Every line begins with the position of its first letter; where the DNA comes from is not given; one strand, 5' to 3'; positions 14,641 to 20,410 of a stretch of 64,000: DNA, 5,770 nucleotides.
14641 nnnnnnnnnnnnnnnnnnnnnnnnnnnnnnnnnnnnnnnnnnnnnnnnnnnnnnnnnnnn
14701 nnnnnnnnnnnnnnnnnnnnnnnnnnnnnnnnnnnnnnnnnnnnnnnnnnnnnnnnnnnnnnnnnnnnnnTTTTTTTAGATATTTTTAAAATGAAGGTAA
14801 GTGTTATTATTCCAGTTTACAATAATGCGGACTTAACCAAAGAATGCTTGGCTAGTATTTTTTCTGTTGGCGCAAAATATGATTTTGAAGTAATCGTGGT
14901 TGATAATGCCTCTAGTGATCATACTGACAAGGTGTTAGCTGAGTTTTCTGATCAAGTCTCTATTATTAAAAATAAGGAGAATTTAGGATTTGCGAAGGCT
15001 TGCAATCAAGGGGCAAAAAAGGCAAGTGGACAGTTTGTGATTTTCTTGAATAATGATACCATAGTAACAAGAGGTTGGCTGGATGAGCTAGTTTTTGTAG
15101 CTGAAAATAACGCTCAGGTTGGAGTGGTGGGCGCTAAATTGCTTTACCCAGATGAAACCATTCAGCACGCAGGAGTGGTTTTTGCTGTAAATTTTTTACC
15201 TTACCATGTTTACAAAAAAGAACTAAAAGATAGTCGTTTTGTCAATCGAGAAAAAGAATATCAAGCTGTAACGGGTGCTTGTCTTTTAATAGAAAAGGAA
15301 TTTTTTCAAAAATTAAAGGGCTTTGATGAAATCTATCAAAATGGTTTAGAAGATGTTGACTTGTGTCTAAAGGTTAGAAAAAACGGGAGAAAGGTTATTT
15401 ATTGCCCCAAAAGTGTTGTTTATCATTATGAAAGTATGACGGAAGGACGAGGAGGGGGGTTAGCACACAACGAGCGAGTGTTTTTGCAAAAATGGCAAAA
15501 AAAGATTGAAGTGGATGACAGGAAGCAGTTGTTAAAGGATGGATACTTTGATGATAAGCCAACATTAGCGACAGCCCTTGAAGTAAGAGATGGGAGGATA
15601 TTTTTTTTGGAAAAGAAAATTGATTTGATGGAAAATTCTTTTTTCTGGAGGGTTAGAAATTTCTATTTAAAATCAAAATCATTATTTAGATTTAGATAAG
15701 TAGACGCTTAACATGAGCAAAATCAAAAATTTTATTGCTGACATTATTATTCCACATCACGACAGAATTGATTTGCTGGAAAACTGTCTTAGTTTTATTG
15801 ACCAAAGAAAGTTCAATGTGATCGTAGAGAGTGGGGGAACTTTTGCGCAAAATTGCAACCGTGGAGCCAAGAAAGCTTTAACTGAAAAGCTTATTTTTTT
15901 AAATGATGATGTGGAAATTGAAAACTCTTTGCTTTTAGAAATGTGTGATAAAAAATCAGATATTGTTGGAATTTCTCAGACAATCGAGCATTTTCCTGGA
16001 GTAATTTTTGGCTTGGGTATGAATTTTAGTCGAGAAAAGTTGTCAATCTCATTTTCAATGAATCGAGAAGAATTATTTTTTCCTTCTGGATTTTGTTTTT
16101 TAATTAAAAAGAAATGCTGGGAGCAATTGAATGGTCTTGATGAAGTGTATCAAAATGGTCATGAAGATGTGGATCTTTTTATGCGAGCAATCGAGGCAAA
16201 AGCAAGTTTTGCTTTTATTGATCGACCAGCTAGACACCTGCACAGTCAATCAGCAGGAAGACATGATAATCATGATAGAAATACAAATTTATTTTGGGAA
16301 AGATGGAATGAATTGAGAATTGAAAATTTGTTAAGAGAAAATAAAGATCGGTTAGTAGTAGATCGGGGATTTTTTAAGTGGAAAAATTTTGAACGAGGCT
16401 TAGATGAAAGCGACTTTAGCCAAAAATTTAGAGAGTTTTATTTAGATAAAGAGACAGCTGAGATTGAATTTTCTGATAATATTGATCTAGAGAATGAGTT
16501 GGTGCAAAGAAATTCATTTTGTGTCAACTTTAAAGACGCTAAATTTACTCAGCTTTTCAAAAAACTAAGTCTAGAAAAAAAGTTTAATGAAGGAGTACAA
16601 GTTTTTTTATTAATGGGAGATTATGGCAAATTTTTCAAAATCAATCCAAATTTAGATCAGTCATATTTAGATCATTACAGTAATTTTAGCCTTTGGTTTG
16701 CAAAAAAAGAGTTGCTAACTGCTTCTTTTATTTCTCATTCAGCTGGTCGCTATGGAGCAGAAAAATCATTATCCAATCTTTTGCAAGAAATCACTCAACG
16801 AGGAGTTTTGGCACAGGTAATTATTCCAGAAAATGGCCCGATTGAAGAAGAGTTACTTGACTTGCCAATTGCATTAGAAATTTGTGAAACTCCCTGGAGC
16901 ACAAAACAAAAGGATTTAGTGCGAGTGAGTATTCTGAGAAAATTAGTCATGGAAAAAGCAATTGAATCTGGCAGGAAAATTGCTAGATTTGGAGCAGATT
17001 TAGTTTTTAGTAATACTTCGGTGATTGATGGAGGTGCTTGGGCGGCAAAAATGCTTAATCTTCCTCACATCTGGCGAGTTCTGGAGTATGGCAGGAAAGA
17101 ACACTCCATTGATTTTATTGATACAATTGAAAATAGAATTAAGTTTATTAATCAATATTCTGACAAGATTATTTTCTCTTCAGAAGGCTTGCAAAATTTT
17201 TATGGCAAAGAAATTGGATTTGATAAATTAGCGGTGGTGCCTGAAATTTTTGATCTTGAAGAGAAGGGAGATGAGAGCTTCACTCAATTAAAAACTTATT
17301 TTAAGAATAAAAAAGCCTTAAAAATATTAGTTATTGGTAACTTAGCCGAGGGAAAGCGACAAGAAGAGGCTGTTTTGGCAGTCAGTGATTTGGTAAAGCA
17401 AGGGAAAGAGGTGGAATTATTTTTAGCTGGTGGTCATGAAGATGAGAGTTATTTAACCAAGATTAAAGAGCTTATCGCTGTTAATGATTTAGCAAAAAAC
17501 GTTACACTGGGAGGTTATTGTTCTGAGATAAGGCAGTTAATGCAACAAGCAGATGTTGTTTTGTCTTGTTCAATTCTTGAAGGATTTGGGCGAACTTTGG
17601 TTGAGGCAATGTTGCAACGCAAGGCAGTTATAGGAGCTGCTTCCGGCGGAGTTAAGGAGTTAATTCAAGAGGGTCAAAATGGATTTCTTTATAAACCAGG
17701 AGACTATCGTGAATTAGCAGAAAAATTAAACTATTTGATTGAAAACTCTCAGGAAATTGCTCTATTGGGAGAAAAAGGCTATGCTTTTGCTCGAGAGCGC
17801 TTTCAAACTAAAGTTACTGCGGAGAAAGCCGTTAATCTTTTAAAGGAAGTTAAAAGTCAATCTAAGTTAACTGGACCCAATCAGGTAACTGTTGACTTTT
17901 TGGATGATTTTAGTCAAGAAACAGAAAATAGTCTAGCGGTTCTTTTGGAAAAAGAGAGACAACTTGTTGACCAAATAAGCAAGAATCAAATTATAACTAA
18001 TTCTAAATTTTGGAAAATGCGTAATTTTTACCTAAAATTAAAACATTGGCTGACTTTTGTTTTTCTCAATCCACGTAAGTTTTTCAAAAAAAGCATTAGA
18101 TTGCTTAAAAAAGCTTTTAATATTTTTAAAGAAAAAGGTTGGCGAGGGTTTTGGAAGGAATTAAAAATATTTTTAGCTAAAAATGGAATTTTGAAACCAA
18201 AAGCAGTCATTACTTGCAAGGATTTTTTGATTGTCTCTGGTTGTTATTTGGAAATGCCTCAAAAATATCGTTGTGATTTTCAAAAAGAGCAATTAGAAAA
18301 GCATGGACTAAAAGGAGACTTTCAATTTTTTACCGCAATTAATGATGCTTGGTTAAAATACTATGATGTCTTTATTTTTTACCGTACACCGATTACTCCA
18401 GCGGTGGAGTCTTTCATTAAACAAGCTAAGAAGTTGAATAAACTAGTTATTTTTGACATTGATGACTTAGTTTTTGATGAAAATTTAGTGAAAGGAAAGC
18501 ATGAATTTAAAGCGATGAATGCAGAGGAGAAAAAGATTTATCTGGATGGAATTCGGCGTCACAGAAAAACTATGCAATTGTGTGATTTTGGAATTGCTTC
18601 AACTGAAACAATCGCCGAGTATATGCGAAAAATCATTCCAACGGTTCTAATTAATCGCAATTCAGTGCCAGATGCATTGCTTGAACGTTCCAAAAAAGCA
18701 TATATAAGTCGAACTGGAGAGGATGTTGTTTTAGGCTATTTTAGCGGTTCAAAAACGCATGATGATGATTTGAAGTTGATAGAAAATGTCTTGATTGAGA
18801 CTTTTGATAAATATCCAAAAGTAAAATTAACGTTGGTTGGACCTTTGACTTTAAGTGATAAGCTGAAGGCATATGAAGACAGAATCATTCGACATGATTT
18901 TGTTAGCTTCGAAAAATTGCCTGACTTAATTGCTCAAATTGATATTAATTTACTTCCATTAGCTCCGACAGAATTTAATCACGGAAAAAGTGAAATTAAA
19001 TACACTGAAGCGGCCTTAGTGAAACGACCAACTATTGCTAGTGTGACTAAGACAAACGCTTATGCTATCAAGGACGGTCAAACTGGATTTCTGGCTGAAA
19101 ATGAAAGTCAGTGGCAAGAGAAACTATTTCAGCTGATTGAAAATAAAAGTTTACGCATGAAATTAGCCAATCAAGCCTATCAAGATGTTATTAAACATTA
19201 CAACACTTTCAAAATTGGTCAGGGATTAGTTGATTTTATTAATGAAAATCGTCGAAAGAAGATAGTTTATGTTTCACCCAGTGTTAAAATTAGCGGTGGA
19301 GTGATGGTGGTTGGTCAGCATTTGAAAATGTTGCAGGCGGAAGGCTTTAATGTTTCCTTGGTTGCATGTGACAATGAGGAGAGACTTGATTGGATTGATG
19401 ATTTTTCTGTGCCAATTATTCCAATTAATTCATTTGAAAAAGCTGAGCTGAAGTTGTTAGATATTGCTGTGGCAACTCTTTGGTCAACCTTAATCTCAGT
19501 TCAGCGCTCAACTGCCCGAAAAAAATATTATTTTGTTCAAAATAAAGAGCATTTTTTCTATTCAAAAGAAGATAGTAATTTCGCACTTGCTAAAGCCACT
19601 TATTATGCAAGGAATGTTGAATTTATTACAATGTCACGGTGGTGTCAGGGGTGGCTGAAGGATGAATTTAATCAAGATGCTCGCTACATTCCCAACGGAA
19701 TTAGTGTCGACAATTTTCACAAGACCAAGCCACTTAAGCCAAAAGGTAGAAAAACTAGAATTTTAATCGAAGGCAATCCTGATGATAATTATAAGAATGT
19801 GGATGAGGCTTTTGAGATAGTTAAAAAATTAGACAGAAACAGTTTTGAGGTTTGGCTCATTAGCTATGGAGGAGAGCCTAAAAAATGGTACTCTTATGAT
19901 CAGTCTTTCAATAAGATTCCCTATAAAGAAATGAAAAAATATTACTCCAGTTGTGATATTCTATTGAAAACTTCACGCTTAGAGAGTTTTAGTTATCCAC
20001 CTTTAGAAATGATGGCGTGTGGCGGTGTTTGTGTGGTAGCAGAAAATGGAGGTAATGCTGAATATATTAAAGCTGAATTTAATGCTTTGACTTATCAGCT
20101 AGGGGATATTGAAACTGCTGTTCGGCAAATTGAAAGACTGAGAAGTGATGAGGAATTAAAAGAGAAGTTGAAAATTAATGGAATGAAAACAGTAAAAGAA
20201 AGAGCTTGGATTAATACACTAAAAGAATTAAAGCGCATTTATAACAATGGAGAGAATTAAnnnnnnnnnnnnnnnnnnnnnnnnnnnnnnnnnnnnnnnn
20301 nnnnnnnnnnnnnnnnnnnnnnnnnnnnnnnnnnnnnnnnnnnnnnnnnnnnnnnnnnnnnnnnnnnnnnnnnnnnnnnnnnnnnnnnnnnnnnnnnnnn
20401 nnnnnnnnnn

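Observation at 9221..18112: Conserved '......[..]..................+KF' motif after a coiled coil in four neighbouring glycosyltransferase genes, conserved also at DNA level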

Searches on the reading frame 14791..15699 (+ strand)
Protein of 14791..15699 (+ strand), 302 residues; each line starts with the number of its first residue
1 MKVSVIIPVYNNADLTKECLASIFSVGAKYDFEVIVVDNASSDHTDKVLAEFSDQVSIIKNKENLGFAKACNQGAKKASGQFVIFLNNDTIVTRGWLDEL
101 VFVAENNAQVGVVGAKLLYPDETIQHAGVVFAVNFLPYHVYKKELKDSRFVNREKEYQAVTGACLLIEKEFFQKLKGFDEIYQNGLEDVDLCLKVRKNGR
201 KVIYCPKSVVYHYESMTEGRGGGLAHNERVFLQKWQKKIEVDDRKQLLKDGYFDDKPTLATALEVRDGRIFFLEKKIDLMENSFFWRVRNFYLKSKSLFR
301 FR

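Call 4: search_protein_families(library=pfam, proteins=[window:14791-15699:+], max_evalue=0.01)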
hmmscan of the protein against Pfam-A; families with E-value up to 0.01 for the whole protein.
window:14791-15699:+ (302 aa): 8 families
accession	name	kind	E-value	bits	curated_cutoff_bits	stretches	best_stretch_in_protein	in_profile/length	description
PF00535.33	Glycos_transf_2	-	6.1e-31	108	23.3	1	4-129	1-128/168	Glycosyl transferase family 2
PF13641.12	Glyco_tranf_2_3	-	6.7e-20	72.5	27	1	3-214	3-213/230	Glycosyltransferase like family 2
PF10111.15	Glyco_tranf_2_2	-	4e-15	56.5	27.3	1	4-213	1-217/276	Glycosyltransferase like family 2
PF13712.12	Glyco_tranf_2_5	-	5.4e-09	36.5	27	1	56-213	30-190/210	Glycosyltransferase like family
PF13632.12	Glyco_trans_2_3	-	9.3e-07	29.3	27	1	83-238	2-139/198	Glycosyl transferase family group 2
PF13506.12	Glyco_transf_21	-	1.1e-05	25.4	21.7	1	70-210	19-152/174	Glycosyl transferase family 21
PF02709.20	Glyco_transf_7C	-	2.2e-05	24.5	23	1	152-207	11-67/78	N-terminal domain of galactosyltransferase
PF13704.12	Glyco_tranf_2_4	-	0.0095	16.9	27.5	0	11-77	2-64/98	Glycosyl transferase family 2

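Call 72: search_protein_families(library=ncbifam, proteins=[window:14791-15699:+], max_evalue=0.1)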
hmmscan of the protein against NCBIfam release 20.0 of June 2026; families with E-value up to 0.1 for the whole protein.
window:14791-15699:+ (302 aa): 31 families (the best 25 are shown)
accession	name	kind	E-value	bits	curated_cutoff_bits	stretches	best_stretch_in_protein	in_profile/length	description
TIGR03965.1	mycofact_glyco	equivalog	5.8e-31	107.9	280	1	2-212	75-280/467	mycofactocin biosynthesis glycosyltransferase MftF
NF041875.1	EPS_EpsD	equivalog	2.3e-24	86.4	370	1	3-216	1-210/325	exopolysaccharide biosynthesis glycosyltransferase EpsD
TIGR04283.1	glyco_like_mftF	equivalog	1.6e-22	80.2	182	1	3-209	1-182/221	TIGR04283 family arsenosugar biosynthesis glycosyltransferase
NF041394.1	GtaseAglG_Halo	equivalog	1.6e-19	70.4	440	1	1-238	1-239/304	glucosyl-dolichyl phosphate glucuronosyltransferase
NF038299.1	EPS_HpsN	equivalog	2e-17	63.1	425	1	2-219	2-227/317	hormogonium polysaccharide biosynthesis glycosyltransferase HpsN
NF053739.1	GlytfEpsEBac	equivalog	7.3e-17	61.2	450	1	2-201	2-191/265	glycosyltransferase EpsE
NF038302.1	EPS_HpsE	equivalog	7.6e-17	61.2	300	1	2-212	2-222/307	hormogonium polysaccharide biosynthesis glycosyltransferase HpsE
TIGR03111.1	glyc2_xrt_Gpos1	hypoth_equivalog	3e-16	59.3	363.95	1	2-212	50-266/439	TIGR03111 family XrtG-associated glycosyltransferase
TIGR03937.1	PgaC_IcaA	equivalog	1.4e-15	57.2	422.3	1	2-208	46-246/407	poly-beta-1,6-N-acetyl-D-glucosamine synthase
NF007482.0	PRK10073.1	equivalog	4.9e-15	55.4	423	1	2-108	7-114/334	glycosyltransferase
NF047683.1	TeichurnBiosyTuaG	equivalog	1.8e-13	50.7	400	1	2-123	7-131/252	teichuronic acid biosynthesis protein TuaG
TIGR01556.1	rhamnosyltran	subfamily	1.9e-12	47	200.55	1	29-212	19-200/281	rhamnosyltransferase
NF050050.1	ProtGlycPglI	equivalog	5e-12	45.8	500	1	2-121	3-124/306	GalNAc(5)-diNAcBac-PP-undecaprenol beta-1,3-glucosyltransferase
TIGR03469.1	HpnB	hypoth_equivalog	6.3e-11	41.9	379.25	1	2-202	45-253/386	hopene-associated glycosyltransferase HpnB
NF007986.1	PRK10714.1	equivalog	5.1e-09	35.6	529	1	2-110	7-121/316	undecaprenyl-phosphate 4-deoxy-4-formamido-L-arabinose transferase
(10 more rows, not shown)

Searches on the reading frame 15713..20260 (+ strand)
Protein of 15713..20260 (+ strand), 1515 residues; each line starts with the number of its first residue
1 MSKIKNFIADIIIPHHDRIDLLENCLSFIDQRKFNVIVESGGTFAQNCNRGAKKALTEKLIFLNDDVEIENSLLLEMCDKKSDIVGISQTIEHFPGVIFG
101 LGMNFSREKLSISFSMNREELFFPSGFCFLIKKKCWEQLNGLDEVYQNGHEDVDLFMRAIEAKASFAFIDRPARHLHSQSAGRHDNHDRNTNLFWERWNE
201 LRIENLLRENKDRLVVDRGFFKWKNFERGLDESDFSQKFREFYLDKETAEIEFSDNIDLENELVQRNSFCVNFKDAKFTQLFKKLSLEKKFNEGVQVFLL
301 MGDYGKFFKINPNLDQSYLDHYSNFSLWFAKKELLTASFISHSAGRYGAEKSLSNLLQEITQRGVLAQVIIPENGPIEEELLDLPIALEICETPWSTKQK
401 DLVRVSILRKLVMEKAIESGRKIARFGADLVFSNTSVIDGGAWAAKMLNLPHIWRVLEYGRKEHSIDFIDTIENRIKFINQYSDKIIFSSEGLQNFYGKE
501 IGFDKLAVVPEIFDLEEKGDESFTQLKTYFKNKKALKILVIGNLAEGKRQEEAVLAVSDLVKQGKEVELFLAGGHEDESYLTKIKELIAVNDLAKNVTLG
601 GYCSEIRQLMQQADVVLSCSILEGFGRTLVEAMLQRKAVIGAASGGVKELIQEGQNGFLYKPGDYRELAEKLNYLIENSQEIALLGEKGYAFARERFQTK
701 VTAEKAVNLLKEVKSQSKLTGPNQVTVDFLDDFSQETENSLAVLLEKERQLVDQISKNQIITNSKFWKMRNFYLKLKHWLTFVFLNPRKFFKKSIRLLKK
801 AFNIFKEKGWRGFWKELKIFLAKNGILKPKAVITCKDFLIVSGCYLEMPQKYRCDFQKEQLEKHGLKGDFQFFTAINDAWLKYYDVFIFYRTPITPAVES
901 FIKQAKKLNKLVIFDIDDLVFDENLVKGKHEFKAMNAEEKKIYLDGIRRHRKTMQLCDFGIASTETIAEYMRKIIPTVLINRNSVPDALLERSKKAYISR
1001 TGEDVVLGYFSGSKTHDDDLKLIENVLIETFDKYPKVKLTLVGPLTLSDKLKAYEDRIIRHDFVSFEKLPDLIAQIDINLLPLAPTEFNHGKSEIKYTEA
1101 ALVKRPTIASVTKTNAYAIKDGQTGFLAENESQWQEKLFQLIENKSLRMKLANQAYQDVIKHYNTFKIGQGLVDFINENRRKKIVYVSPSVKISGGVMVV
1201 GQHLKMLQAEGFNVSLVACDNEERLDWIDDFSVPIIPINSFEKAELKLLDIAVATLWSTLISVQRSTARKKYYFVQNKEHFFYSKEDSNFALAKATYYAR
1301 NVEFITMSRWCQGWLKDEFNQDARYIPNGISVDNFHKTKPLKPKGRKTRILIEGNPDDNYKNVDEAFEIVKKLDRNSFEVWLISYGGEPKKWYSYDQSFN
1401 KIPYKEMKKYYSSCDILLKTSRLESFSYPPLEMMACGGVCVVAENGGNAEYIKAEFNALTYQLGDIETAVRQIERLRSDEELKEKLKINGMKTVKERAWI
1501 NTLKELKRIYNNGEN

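Call 4: search_protein_families(library=pfam, proteins=[window:15713-20260:+], max_evalue=0.01)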
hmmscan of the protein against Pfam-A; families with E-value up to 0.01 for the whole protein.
window:15713-20260:+ (1515 aa): 8 families
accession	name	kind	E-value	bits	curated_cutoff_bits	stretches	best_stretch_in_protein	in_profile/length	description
PF00534.26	Glycos_transf_1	-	4.2e-58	196.1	26.4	3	528-690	8-170/172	Glycosyl transferases group 1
PF13692.12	Glyco_trans_1_4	-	6.2e-52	176.1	27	3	537-678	3-142/142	Glycosyl transferases group 1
PF13524.12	Glyco_trans_1_2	-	1.4e-23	83.9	25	3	1387-1496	22-131/144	Glycosyl transferase-like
PF20706.3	GT4-conflict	-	9.4e-12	45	26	1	531-653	193-322/385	Family 4 Glycosyltransferase in conflict systems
PF13439.12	Glyco_transf_4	-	2.3e-06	28.2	28.5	0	348-516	3-169/170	Glycosyltransferase Family 4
PF13641.12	Glyco_tranf_2_3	-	0.00031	21.3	27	1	45-170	75-205/230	Glycosyltransferase like family 2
PF22772.2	WsaF_C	-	0.00042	20.6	27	1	1397-1448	58-109/133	WsaF, C-terminal domain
PF13579.12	Glyco_trans_4_4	-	0.0087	16.9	29.7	0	348-464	2-109/158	Glycosyl transferase 4-like domain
